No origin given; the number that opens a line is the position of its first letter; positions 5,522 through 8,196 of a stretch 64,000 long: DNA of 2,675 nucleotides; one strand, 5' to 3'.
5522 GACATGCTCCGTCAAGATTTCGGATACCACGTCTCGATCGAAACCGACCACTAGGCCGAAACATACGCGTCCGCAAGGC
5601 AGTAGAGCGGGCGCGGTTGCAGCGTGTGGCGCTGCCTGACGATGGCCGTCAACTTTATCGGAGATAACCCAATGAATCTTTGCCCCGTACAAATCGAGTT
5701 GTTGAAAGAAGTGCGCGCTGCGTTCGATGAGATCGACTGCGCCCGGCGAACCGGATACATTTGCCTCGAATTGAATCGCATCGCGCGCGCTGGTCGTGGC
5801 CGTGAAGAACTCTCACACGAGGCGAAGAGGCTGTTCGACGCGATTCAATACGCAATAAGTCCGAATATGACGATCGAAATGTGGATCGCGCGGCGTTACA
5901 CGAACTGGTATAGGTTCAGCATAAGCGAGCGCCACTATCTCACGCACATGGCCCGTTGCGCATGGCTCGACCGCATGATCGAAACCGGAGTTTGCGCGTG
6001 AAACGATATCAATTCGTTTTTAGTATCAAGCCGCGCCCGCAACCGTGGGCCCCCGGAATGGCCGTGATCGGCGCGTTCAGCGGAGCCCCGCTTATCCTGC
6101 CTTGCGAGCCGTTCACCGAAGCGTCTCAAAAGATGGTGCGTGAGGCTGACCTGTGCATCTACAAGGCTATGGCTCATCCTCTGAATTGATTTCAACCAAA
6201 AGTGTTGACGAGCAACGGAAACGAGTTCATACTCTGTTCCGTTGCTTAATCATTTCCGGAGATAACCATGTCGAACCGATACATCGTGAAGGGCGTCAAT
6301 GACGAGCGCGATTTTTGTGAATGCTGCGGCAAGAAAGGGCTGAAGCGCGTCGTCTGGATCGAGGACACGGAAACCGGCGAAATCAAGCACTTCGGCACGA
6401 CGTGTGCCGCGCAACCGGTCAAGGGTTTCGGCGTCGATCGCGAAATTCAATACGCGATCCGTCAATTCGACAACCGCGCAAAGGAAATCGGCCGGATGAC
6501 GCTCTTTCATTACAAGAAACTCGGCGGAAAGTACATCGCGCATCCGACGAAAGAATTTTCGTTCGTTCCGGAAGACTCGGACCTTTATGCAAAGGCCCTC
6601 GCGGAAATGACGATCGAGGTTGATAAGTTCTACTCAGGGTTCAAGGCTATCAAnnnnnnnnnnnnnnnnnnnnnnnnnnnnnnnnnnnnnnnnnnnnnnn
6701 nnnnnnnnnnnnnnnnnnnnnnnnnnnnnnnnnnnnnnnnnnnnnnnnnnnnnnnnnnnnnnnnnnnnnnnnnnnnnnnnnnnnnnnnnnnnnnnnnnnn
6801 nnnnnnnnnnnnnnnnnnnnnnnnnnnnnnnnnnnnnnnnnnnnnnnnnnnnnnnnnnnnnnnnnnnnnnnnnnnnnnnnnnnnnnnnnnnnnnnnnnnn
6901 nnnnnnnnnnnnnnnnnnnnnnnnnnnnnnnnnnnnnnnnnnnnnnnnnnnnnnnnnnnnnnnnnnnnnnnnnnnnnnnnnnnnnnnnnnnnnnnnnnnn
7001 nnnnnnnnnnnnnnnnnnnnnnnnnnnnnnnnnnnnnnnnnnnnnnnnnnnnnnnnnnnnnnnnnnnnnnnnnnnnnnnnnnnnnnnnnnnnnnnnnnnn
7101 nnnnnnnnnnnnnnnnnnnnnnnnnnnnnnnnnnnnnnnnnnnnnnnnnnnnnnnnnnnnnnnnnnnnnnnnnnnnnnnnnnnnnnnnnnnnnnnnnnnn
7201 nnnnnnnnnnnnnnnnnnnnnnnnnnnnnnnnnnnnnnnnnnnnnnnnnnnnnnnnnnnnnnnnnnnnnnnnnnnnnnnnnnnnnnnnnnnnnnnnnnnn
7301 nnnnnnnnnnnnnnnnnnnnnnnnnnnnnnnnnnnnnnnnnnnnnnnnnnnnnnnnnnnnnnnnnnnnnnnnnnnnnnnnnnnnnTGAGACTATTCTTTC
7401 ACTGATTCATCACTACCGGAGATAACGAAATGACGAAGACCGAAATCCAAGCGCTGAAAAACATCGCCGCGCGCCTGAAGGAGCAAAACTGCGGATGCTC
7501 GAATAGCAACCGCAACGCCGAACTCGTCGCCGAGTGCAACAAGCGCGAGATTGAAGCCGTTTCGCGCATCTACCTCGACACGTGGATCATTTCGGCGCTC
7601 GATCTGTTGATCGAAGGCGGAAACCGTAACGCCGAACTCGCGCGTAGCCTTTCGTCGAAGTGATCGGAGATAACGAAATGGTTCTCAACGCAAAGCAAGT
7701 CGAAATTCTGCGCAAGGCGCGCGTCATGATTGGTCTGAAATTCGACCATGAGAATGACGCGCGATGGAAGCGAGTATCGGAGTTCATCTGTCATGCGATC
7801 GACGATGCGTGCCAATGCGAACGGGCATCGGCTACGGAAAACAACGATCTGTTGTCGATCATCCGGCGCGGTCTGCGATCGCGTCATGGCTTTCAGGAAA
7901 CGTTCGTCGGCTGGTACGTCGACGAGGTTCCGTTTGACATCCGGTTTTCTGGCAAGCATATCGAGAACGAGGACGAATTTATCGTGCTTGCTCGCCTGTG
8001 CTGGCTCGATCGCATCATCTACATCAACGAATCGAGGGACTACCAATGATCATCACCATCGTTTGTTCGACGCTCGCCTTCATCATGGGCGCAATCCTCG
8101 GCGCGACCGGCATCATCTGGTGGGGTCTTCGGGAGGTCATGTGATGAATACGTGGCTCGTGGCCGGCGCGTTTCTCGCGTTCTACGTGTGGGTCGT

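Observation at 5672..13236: Four-member paralogous family of ~110-130-aa early proteins (YIC[HL]A … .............)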

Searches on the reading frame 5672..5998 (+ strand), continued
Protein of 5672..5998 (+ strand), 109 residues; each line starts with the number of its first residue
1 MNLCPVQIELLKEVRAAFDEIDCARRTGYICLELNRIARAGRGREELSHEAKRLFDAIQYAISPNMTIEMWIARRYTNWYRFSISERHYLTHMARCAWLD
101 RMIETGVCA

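Call 59: find_homologous_proteins(query=A3, max_evalue=0.001)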
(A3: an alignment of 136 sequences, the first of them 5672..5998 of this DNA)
Query A3 (136 sequences) (109 aa, profile of the alignment): 10 proteins with E <= 0.001 among 594 candidates.
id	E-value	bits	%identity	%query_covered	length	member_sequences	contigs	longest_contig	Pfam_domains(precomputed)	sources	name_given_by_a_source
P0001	9.2e-20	89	100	100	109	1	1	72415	-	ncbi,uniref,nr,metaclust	ncbi:hypothetical protein BcepF1.014 [Burkholderia phage BcepF1]|uniref:Uncharacterized protein n=1 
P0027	3.3e-19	87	44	15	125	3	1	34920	-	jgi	jgi:hypothetical protein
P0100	7.5e-18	83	24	93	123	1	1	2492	-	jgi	jgi:hypothetical protein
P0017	4.0e-16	77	29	97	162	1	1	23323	-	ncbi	-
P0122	1.1e-14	72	21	94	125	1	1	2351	-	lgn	-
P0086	3.8e-9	55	25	61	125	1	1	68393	-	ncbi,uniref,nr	ncbi:hypothetical protein CPT_Maja_096 [Burkholderia phage Maja]|uniref:Uncharacterized protein n=1 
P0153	6.7e-9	54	-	-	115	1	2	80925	-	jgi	jgi:hypothetical protein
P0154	3.2e-7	48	-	-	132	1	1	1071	-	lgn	-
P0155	1.2e-6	47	-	-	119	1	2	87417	-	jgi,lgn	jgi:hypothetical protein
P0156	1.3e-6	46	-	-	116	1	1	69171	-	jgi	jgi:hypothetical protein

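Call 60: find_encoding_contigs(protein=P0094, flank=8000, max_places=2)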
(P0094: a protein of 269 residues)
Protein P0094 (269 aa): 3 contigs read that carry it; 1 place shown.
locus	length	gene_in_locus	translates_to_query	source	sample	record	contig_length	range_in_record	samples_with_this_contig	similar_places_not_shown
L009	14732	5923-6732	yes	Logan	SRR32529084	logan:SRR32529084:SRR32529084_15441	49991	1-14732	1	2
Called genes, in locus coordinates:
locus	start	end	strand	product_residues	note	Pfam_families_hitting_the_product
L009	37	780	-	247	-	PF18013:Phage_lysozyme2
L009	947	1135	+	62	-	-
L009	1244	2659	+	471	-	PF00004:AAA (faint)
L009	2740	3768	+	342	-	PF04055:Radical_SAM (weak)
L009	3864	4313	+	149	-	PF09424:YqeY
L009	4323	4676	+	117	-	-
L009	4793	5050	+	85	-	-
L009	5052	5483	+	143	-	-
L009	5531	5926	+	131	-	-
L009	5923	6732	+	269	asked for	-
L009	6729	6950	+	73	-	-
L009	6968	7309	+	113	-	-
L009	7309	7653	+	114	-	-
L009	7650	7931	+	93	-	-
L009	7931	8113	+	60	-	-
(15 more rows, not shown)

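Call 61: find_encoding_contigs(protein=P0017, flank=10000, max_places=2)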
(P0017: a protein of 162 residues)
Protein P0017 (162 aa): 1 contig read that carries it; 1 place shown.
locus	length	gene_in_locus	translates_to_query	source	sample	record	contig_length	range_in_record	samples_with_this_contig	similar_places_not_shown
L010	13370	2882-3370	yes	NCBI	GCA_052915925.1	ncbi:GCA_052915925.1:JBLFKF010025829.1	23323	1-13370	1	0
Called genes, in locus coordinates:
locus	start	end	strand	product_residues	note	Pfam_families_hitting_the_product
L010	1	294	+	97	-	?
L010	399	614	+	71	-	-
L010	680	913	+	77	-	-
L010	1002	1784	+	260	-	-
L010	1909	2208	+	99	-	PF23790:Kyano_Gp96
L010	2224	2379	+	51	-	-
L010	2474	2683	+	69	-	-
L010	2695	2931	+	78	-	-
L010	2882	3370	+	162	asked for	-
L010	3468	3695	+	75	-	-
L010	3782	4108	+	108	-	-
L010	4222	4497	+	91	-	-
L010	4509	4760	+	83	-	-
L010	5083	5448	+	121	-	-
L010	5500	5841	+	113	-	-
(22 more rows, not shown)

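Call 62: find_encoding_contigs(protein=P0009, flank=10000, max_places=2)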
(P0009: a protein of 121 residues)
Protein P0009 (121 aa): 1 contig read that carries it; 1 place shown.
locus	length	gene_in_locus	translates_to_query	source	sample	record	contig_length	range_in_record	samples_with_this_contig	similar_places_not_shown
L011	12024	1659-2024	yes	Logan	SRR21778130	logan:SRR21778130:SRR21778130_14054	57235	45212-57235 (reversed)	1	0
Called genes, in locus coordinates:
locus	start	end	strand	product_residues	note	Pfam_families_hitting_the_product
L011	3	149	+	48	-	?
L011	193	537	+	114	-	-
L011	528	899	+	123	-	-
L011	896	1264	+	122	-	-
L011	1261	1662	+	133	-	-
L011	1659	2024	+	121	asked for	-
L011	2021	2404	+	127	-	-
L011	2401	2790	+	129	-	-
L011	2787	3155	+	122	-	-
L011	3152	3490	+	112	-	-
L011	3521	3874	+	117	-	-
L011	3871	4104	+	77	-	-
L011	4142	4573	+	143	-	-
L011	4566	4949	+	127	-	-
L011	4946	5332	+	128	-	-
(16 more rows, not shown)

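Call 74: find_related_loci(query=A5, collection=genome_contigs, flank=10000)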
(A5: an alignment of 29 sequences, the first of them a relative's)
Query A5 (113 aa) in genome_contigs; peptide patterns used: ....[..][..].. (x = any residue, [..] = any of these).
69 stretches matched a pattern; 1 encode a relative of the query (tblastn E <= 1e-3); 1 distinct loci.
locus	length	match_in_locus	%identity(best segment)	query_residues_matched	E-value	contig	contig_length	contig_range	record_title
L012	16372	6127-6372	28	26-108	9e-6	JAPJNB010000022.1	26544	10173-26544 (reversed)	MAG: Akkermansiaceae bacterium isolate MAG16 k99_210478, whole genome shotgun sequence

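Call 75: find_related_loci(query=A5, collection=viral_contigs, flank=10000)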
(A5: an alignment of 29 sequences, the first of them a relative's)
Query A5 (113 aa) in viral_contigs; peptide patterns used: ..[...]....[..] (x = any residue, [..] = any of these).
47 stretches matched a pattern; 3 encode a relative of the query (tblastn E <= 1e-3); 3 distinct loci.
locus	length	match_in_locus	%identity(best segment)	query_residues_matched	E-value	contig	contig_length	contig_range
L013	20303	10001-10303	27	1-108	5e-6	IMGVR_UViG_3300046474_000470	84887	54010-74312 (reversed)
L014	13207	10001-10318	28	2-108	5e-6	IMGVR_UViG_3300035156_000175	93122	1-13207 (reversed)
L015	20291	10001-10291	29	1-107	9e-5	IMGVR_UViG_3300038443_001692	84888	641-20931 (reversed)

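Call 76: find_related_loci(query=A5, collection=metagenome_contigs, flank=10000)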
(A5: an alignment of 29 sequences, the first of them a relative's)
Query A5 (113 aa) in metagenome_contigs; peptide patterns used: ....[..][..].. (x = any residue, [..] = any of these).
99 stretches matched a pattern; 3 encode a relative of the query (tblastn E <= 1e-3); 2 distinct loci.
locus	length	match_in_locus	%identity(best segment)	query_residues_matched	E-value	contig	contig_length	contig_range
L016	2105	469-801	46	1-112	4e-28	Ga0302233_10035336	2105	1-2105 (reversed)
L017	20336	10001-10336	34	1-113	2e-18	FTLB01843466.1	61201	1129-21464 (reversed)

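Call 82: fold_search(model_id=the predicted structure, library=pdb)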
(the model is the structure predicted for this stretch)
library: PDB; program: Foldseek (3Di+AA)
matches with E <= 10: 48; with E <= 0.001: 0
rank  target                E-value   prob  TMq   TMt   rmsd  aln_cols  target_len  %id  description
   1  7xyi                  2.3e+00  0.08  0.26  0.17  11.8       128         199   12  HapR Quadruple mutant Y76F, L97I, I141V, F171C (released 2023-02-22)
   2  7xxs_B                3.7e+00  0.06  0.25  0.17  11.4       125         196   13  HapR mutant I141V (released 2023-02-22)
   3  7bqs_MODEL_1_A        4.1e+00  0.06  0.25  0.21  14.0       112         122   19  Solution NMR structure of fold-U Nomur; de novo designed protein with an asymmetric all-alpha topology (released 2021-04-07)
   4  3kz9_B                4.1e+00  0.06  0.26  0.17  11.9       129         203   11  Crystal structure of the master transcriptional regulator, SmcR, in Vibrio vulnificus provides insight into its DNA re (released 2010-03-16)
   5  2qc7_A                4.6e+00  0.09  0.32  0.18  12.9       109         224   14  Crystal structure of the protein-disulfide isomerase related chaperone ERp29 (released 2008-06-24)
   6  4gfk_A                4.6e+00  0.05  0.25  0.19  11.8       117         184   16  structures of NO factors (released 2013-06-19)
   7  4a1g_B                4.6e+00  0.04  0.26  0.20  16.0       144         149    9  The crystal structure of the human Bub1 TPR domain in complex with the KI motif of Knl1 (released 2012-02-29)
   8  6gcv_A                4.9e+00  0.09  0.36  0.33  10.4       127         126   11  Ligand binding domain (LBD) of the p. aeruginosa nitrate receptor McpN (released 2018-09-19)
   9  7dn4_A                5.1e+00  0.04  0.24  0.22  14.7       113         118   10  The crystal structure of Cpd8 in complex with BPTF bromodomain (released 2021-10-20)
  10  6g18_w                5.1e+00  0.03  0.21  0.12  13.0       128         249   14  Cryo-EM structure of a late human pre-40S ribosomal subunit - State C (released 2018-06-06)
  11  7k6s                  5.4e+00  0.05  0.25  0.23  14.7       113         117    9  Crystal structure of the bromodomain (BD) of human Bromodomain and PHD finger-containing Transcription Factor (BPTF) bou (released 2020-12-09)
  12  7z3r_A                5.4e+00  0.05  0.26  0.22  12.0       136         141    8  Crystal structure of the mouse leptin:LepR-IgCRH2 complex to 2.95 A resolution. (released 2023-03-22)
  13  9n0p_D                5.4e+00  0.05  0.24  0.06  11.5       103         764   16  Cryo EM structure of the Open tetramer of Rv2531c from Mycobacterium Tuberculosis. (released 2025-11-26)
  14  5n15_C                5.7e+00  0.06  0.30  0.26  10.8       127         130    8  First Bromodomain (BD1) from Candida albicans Bdf1 in the unbound form (released 2017-05-31)
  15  5fe0_A                6.0e+00  0.02  0.20  0.20  15.3       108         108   12  Crystal structure of human PCAF bromodomain in complex with acetyllysine (released 2016-01-13)
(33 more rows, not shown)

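Call 92: list_cluster_members(proteins=[P0010, P0011, P0014, P0020, P0025, P0047, P0087, P0090, P0099, P0147])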
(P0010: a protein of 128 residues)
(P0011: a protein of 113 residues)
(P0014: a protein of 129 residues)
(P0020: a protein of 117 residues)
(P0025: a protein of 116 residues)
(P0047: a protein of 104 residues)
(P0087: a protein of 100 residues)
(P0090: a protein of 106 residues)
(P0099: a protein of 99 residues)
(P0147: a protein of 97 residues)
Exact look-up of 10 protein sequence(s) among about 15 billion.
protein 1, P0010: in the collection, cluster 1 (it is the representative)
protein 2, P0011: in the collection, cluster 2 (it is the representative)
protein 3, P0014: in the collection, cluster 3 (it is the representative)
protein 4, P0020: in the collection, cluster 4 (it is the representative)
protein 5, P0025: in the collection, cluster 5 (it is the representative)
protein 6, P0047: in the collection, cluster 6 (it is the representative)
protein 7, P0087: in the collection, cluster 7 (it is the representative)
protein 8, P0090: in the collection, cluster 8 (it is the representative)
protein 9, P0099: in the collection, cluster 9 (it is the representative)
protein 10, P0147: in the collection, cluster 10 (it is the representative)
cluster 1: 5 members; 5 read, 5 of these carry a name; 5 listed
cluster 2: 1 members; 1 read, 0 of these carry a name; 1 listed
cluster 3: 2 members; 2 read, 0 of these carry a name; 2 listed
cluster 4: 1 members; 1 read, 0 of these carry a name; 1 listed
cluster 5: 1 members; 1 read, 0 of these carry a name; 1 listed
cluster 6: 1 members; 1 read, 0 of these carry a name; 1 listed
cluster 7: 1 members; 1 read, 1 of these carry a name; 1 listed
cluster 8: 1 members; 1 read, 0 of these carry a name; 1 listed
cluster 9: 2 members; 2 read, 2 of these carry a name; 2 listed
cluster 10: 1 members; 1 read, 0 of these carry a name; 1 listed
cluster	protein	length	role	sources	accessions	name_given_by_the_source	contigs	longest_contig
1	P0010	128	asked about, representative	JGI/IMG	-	hypothetical protein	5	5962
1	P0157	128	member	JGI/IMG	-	hypothetical protein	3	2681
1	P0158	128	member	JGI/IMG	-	hypothetical protein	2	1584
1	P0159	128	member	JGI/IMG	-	hypothetical protein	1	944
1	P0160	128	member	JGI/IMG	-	hypothetical protein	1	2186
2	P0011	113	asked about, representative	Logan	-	-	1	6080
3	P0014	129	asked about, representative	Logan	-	-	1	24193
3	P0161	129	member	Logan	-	-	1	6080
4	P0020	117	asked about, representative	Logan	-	-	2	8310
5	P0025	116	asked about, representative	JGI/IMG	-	-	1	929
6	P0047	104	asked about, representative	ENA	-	-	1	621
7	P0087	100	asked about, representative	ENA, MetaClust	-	\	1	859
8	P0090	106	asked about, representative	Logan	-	-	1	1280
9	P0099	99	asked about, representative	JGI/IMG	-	tagatose-1,6-bisphosphate aldolase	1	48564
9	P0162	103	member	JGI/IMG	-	tagatose-1,6-bisphosphate aldolase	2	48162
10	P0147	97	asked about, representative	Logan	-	-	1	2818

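Call 99: predict_structure(alignment_id=A6)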
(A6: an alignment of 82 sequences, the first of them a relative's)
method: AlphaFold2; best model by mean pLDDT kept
length: 251 residues; sequences in the alignment: 82
mean_pLDDT: 84.2   pTM: 0.72
mean pLDDT of the five models: 84.2, 83.8, 79.6, 78.7, 77.7
residues with pLDDT >= 90: 105; 70-90: 104; 50-70: 42; < 50: 0
segments of 3 or more residues with pLDDT < 50: none
pLDDT, mean of each block of 10 residues (from residue 1): 98 96 82 88 95 92 93 93 89 79 88 98 88 86 91 84 78 78 64 71 64 60 80 88 85 51
secondary structure, 60 per line:
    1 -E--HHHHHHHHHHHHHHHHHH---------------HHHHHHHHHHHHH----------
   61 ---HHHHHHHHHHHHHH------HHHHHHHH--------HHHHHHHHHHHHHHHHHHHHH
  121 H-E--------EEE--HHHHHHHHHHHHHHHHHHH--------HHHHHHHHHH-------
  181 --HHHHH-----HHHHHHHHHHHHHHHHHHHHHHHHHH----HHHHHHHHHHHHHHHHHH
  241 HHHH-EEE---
elements in order: H5-22 H38-50 H64-77 H84-91 H100-121 E132-134 H137-155 H164-173 H183-187 H193-218 H223-244 E246-248

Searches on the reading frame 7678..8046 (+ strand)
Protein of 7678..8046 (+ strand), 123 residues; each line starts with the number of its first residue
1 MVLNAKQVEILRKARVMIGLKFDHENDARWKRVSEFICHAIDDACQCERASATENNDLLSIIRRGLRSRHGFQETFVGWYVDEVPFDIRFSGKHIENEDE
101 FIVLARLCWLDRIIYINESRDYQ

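Call 8: search_protein_families(library=pfam, proteins=[window:7678-8046:+], max_evalue=1)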
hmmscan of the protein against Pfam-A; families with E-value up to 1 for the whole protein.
window:7678-8046:+ (123 aa): 0 families

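Call 9: search_protein_families(library=phrogs, proteins=[window:7678-8046:+], max_evalue=1)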
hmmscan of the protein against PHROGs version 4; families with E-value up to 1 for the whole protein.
window:7678-8046:+ (123 aa): 1 family
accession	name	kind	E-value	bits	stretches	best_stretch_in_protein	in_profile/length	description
phrog_8421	-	unknown function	0.002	19.5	1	6-114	7-102/112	-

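Call 36: search_protein_families(library=ncbifam, proteins=[window:7678-8046:+], max_evalue=0.1)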
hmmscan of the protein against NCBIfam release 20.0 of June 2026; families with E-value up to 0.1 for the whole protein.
window:7678-8046:+ (123 aa): 0 families

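Call 37: search_protein_families(library=padloc, proteins=[window:7678-8046:+], max_evalue=0.1)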
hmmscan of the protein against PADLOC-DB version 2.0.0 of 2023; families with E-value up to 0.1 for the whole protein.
window:7678-8046:+ (123 aa): 0 families

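Call 86: search_dna_similar(query=window:7678-8046:+, collection=phages, mode=protein, max_evalue=0.1, max_rows=20)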
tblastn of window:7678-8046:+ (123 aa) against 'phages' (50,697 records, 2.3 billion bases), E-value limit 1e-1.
Records with a match: 3; places in all: 3; records where one place covers at least 80% of the query: 3.
Best place of each record, by identity: >=99% 2; <60% 1.
By first word of the organism name: Burkholderia 3.
By host as written in the record: - 1; Burkholderia ambifaria 1; Burkholderia gladioli 1.
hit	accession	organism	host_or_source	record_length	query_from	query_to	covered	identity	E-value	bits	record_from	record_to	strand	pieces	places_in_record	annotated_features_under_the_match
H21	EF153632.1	Burkholderia phage BcepF1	-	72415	1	123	100%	100.0%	2e-68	227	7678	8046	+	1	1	membrane protein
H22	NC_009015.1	Burkholderia phage BcepF1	Burkholderia ambifaria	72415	1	123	100%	100.0%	2e-68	227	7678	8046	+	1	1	membrane protein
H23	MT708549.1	Burkholderia phage Maja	Burkholderia gladioli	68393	3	118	94%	44.1%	3e-21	93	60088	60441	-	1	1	hypothetical protein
